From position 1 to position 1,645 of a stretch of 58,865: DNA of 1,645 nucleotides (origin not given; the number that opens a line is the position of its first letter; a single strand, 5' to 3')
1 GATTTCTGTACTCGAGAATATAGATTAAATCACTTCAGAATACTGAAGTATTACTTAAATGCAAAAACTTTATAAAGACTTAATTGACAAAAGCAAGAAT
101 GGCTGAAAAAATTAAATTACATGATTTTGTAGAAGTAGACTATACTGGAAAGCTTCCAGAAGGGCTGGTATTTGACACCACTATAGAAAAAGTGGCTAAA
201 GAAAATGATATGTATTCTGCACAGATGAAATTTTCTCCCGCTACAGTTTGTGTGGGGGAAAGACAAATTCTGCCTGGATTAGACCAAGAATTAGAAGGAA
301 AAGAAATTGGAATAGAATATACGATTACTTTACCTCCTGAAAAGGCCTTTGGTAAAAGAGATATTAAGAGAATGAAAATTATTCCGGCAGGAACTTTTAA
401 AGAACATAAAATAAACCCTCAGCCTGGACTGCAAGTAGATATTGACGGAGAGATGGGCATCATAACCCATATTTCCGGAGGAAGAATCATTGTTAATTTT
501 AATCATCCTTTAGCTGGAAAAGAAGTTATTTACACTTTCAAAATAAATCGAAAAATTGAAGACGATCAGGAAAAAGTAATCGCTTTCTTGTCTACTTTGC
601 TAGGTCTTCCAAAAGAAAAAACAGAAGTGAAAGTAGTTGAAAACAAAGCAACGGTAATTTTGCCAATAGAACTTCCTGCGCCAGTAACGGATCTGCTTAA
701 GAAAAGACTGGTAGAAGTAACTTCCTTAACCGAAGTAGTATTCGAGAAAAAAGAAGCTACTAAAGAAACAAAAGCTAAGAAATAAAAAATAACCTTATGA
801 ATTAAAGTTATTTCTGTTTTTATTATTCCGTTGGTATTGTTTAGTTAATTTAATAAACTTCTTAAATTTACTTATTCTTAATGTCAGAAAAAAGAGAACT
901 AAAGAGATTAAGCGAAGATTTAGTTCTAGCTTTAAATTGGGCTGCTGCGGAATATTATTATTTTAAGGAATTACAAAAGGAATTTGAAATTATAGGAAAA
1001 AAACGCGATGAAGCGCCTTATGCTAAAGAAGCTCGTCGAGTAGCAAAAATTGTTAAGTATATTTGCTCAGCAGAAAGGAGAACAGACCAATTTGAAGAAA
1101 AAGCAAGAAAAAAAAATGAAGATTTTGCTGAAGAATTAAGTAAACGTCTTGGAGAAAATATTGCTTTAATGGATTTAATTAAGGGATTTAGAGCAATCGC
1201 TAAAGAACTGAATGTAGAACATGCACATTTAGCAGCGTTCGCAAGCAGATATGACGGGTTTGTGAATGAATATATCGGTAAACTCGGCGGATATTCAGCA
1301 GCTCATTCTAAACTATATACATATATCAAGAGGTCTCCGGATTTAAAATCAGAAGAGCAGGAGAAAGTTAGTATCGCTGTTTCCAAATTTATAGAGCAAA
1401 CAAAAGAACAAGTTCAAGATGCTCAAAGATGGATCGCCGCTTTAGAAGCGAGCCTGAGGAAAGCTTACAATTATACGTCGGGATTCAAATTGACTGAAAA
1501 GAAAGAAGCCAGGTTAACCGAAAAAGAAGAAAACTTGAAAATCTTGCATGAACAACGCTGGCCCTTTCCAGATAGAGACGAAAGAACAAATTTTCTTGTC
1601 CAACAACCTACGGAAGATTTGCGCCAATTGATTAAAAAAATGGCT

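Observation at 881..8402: Inverted pair of paralogous helical-plus-PRTase-like proteins bracketing ftsZ and a Nudix hydrolase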

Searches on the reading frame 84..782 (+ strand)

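Call 75: search_protein_families(library=pfam, proteins=[window:84-782:+], max_evalue=0.001)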
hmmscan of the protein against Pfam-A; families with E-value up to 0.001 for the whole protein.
window:84-782:+ (233 aa): 2 families
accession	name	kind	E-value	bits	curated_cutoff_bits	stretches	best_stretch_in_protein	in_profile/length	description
PF22199.2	FKBP26_IF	-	5.1e-15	55.6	27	1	98-143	1-46/46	FKBP26, IF domain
PF00254.34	FKBP_C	-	6.6e-12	46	21.1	1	8-101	3-83/94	FKBP-type peptidyl-prolyl cis-trans isomerase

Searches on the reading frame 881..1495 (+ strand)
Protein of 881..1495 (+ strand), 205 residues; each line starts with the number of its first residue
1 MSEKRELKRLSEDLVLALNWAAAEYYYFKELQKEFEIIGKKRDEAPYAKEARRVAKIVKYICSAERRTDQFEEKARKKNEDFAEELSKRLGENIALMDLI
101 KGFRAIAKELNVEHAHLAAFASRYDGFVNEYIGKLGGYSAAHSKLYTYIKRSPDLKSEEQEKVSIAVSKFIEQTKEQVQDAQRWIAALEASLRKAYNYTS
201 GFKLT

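Call 25: search_protein_representatives(alignment_id=A1)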
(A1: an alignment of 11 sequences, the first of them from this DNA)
Query: 11 sequences, 182 profile positions. Proteins with E-value up to 0.001 (for the whole library): 380; up to 1e-10: 259; up to 1e-30: 46. The best 150 are listed.
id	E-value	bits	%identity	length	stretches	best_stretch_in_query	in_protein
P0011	2.4e-63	229.6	-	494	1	1-182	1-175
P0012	9.1e-62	224.5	-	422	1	1-181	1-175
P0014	3.3e-60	219.4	-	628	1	4-181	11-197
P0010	8.7e-58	211.5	-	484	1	1-181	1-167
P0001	4.3e-54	199.5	-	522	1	3-180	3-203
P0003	1.6e-53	197.7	-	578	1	1-181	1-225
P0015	2.5e-53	197.0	-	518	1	1-179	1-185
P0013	2.9e-52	193.5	-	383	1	2-180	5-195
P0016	1.0e-50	188.5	-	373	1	1-178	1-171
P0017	1.4e-50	188.1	-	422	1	1-175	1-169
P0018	2.1e-50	187.5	-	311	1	5-179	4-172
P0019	8.9e-50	185.4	-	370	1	5-180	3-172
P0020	1.7e-49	184.5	-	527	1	5-179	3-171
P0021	3.6e-47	176.9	-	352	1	2-181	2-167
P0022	1.2e-46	175.3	-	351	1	1-177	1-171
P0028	2.3e-42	161.3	-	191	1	4-179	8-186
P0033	1.4e-39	152.2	-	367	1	4-179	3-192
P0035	2.3e-38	148.3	-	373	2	4-179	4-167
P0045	9.1e-34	133.2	-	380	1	6-180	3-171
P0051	8.9e-32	126.8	-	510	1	1-174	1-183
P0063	3.2e-29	118.4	-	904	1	4-180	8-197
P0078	4.9e-27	111.3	-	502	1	6-174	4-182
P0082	1.3e-26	110.0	-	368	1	6-179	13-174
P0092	1.0e-24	103.7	-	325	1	6-175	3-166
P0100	5.3e-24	101.4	-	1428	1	8-181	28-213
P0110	1.3e-21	93.7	-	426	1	2-174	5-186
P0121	2.6e-20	89.4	-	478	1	4-177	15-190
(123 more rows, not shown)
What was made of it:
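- Protein lengths run from 83 to 1428 aa (call 25).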

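Call 29: search_protein_families(library=pfam, alignment_id=A4, max_evalue=0.001)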
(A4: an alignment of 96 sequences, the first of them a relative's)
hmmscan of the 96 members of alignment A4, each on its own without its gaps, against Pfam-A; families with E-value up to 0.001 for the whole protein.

A. member 1, P0014 (628 aa): 1 family
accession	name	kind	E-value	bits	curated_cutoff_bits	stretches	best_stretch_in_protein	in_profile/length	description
PF00156.33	Pribosyltran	-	4.2e-07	29.9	26.3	1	461-549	30-119/158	Phosphoribosyl transferase domain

B. families by the number of members that match (of 96 scanned): 53 families (the first 25 are shown)
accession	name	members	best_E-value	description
PF08241.18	Methyltransf_11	3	7.9e-10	Methyltransferase domain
PF13649.12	Methyltransf_25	3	5e-09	Methyltransferase domain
PF13847.12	Methyltransf_31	3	1e-07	Methyltransferase domain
PF10518.14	TAT_signal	3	2.1e-05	TAT (twin-arginine translocation) pathway signal sequence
PF01522.26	Polysacc_deac_1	2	2.1e-19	Polysaccharide deacetylase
PF01510.30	Amidase_2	2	1.3e-16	N-acetylmuramoyl-L-alanine amidase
PF12799.13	LRR_4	2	3.9e-14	Leucine Rich repeats (2 copies)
PF12146.15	Hydrolase_4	2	2.5e-11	Serine aminopeptidase, S33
PF00561.26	Abhydrolase_1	2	4.9e-09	alpha/beta hydrolase fold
PF13489.12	Methyltransf_23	2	1.8e-08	Methyltransferase domain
PF08242.18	Methyltransf_12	2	9.6e-08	Methyltransferase domain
PF00156.33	Pribosyltran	2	4.2e-07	Phosphoribosyl transferase domain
PF16717.10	RAC_head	2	0.00029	Ribosome-associated complex head domain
PF13646.12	HEAT_2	1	1.8e-34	HEAT repeats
PF13539.11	Peptidase_M15_4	1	9.1e-19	D-alanyl-D-alanine carboxypeptidase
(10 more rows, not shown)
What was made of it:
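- Many tails are non-enzymatic repeats such as LRR and HEAT (call 29).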

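Call 30: find_related_loci(query=A1, collection=genome_contigs, flank=6000)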
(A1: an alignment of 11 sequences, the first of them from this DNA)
Query A1 (205 aa) in genome_contigs; peptide patterns used: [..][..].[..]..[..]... (x = any residue, [..] = any of these).
142 stretches matched a pattern; 2 encode a relative of the query (tblastn E <= 1e-3); 2 distinct loci.
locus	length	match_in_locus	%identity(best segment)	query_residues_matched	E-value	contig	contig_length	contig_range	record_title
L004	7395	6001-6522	32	1-195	5e-23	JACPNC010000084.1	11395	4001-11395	MAG: Candidatus Woesearchaeota archaeon isolate NC_groundwater_565_Ag_S-0.1um_37_7 S35_SO-1_scaffold_306786, whole genom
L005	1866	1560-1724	48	4-61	2e-10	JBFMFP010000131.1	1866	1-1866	MAG: Nanoarchaeota archaeon isolate MAG274 MAG274_136, whole genome shotgun sequence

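Call 38: find_encoding_contigs(protein=P0016, flank=10000, max_places=2)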
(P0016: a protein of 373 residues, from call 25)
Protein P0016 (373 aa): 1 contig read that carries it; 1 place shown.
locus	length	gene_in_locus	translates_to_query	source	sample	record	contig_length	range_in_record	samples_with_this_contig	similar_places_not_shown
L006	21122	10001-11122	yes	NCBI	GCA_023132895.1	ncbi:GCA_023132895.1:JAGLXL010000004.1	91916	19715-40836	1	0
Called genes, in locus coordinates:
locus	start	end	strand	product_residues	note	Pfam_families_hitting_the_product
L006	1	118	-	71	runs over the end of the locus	-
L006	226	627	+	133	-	-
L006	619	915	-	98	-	PF04032:Rpr2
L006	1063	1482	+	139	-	PF01042:Ribonuc_L-PSP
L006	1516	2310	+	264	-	PF00856:SET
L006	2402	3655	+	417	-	-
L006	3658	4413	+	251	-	-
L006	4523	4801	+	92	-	-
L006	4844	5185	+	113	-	-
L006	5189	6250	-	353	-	PF03435:Sacchrp_dh_NADP, PF16653:Sacchrp_dh_C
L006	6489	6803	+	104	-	-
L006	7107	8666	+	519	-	-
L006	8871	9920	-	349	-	PF00162:PGK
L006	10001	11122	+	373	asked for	-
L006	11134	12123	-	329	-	PF00044:Gp_dh_N, PF02800:Gp_dh_C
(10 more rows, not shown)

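Call 41: find_encoding_contigs(protein=P0082, flank=10000, max_places=2)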
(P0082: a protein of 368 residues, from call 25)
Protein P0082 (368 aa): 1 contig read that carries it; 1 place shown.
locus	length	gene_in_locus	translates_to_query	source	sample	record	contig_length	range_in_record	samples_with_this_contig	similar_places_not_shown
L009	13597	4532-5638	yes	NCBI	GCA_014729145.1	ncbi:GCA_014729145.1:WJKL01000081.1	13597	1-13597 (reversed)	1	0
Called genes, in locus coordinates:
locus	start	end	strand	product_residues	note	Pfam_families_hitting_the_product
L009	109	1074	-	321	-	PF01047:MarR (faint), PF08279:HTH_11 (faint), PF13404:HTH_AsnC-type, PF13412:HTH_24, PF01037:AsnC_trans_reg (faint), PF13412:HTH_24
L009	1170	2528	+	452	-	PF02310:B12-binding, PF04055:Radical_SAM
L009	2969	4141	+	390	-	-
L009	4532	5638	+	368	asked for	-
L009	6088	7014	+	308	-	PF08271:Zn_Ribbon_TF, PF00382:TFIIB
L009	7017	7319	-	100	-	PF01035:DNA_binding_1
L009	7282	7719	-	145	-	-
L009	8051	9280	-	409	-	PF01555:N6_N4_Mtase (faint), PF03602:Cons_hypoth95 (faint), PF05175:MTS, PF06325:PrmA, PF13489:Methyltransf_23 (faint), PF08241:Methyltransf_11 (weak), PF13649:Methyltransf_25, PF13847:Methyltransf_31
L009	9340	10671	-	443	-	PF01554:MatE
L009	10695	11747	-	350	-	-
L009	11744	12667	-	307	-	PF01180:DHO_dh, PF01207:Dus (faint)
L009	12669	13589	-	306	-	PF00215:OMPdecase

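Call 60: find_related_loci(query=A1, collection=metagenome_contigs, flank=8000)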
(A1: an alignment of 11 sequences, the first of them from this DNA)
Query A1 (205 aa) in metagenome_contigs; peptide patterns used: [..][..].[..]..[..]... (x = any residue, [..] = any of these).
225 stretches matched a pattern; 11 encode a relative of the query (tblastn E <= 1e-3); 11 distinct loci.
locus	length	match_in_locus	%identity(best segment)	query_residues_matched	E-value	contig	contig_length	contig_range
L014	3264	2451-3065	100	1-205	3e-139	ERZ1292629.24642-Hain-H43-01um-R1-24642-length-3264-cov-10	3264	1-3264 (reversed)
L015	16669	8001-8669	43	1-202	1e-44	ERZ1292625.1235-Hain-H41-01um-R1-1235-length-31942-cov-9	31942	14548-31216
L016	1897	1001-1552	45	4-197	2e-42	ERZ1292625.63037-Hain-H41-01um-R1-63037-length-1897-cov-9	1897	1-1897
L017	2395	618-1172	42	1-195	6e-41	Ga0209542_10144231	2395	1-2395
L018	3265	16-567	35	1-195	7e-27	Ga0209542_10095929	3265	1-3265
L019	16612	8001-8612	37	4-194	3e-22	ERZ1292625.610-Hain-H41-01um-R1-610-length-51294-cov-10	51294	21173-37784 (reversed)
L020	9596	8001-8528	35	8-195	4e-22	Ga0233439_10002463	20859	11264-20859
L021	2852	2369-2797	36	1-151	8e-22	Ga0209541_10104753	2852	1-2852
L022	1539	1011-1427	34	8-154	2e-18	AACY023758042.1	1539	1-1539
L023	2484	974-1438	23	10-194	1e-6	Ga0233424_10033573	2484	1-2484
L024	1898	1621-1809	33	7-70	8e-6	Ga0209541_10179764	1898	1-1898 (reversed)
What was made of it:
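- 881..2449 (+): Gene A, 522 aa: N-terminal module, then a helical linker, then a type I PRTase-fold domain, then a terminal helix. An identical copy lies on a Hainich groundwater contig, L014 (call 60).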

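Call 65: search_protein_families(library=ncbifam, proteins=[P0028], max_evalue=0.1)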
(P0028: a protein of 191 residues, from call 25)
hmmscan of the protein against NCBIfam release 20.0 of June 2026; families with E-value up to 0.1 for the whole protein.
P0028 (191 aa): 3 families
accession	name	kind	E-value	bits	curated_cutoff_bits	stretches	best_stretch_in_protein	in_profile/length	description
NF003034.1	PRK03918.1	equivalog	0.0039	15.2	700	1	4-181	251-426/878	DNA double-strand break repair ATPase Rad50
NF047515.1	SpiroCoCo_C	equivalog_domain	0.032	13.4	125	1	95-182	44-133/313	SpiroCoCo family coiled-coil protein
NF002129.0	PRK00965.1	equivalog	0.068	13.3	113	0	145-184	23-62/108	tetrahydromethanopterin S-methyltransferase subunit B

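Call 66: search_protein_families(library=padloc, proteins=[P0028], max_evalue=0.1)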
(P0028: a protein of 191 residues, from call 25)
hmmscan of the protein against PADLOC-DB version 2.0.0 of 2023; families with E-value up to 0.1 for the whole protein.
P0028 (191 aa): 4 families
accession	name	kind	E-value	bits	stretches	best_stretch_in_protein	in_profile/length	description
PDLC01446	Csm2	-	0.0073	15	1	3-124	9-126/135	CAS-III-A; effector_SS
PDLC02058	Cas10d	-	0.02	11.8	1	31-84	360-413/441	-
PDLC03977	PD-Lambda-1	-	0.048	10.5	1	22-116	256-350/496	-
PDLC03859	LmuB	-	0.049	10.8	1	26-188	346-484/611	-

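Call 74: search_protein_families(library=pfam, proteins=[P0045, P0092, P0121, P0033, P0035, P0051, P0078, P0063, P0110, P0100], max_evalue=0.001)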
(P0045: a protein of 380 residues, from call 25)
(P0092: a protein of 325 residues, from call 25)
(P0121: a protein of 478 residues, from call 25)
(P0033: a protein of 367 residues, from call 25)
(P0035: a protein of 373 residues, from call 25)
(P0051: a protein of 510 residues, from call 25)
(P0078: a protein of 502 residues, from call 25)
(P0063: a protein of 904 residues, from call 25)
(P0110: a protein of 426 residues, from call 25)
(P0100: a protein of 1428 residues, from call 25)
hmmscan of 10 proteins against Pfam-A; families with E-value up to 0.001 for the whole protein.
P0045 (380 aa): 1 family
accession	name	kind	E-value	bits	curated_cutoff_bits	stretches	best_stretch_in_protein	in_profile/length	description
PF13539.11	Peptidase_M15_4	-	9.1e-19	68.3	25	1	278-374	2-70/70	D-alanyl-D-alanine carboxypeptidase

P0092 (325 aa): 1 family
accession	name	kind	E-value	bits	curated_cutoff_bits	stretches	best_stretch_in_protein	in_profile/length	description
PF18360.6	hnRNP_Q_AcD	-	0.00094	19.7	26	0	67-105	28-66/70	Heterogeneous nuclear ribonucleoprotein Q acidic domain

P0121 (478 aa): 2 families
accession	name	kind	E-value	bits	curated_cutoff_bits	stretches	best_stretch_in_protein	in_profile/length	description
PF13574.12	Reprolysin_2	-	1.8e-06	28.4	27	1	379-447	118-190/195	Metallo-peptidase family M12B Reprolysin-like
PF13688.12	Reprolysin_5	-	0.0006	20.5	27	0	357-409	117-158/196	Metallo-peptidase family M12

P0033 (367 aa): 1 family
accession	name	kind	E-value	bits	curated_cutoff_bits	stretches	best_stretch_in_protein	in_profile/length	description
PF16717.10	RAC_head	-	0.00037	21.7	27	0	62-114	14-66/98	Ribosome-associated complex head domain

P0035 (373 aa): 1 family
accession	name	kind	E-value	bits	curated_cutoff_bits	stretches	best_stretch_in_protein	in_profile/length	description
PF10518.14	TAT_signal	-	0.00088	19.6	22.7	0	172-188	3-19/21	TAT (twin-arginine translocation) pathway signal sequence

P0051 (510 aa): 0 families

P0078 (502 aa): 0 families

P0063 (904 aa): 0 families

P0110 (426 aa): 0 families

P0100 (1428 aa): 2 families
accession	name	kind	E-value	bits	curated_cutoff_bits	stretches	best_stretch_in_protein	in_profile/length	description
PF01326.24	PPDK_N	-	3.6e-51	174.8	27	1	1143-1426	2-311/328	Pyruvate phosphate dikinase, AMP/ATP-binding domain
PF00391.29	PEP-utilizers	-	2.8e-18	65.7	23.1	1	1011-1081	2-72/72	PEP-utilising enzyme, mobile domain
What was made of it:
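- Pfam hits on the tails include methyltransferases, Amidase_2, Peptidase_M15_4, M74, Polysacc_deac_1, Reprolysin, LRR, HEAT, α/β hydrolases, PHP, radical SAM/SPASM, Metallophos, PPDK_N and Pribosyltran (calls 29, 74).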

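Call 80: find_related_loci(query=A1, collection=viral_contigs, flank=6000)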
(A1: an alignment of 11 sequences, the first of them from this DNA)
Query A1 (205 aa) in viral_contigs; peptide patterns used: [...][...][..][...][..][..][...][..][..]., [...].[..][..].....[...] (x = any residue, [..] = any of these).
60 stretches matched a pattern, but none encodes a relative of the query by tblastn (E <= 1e-3).
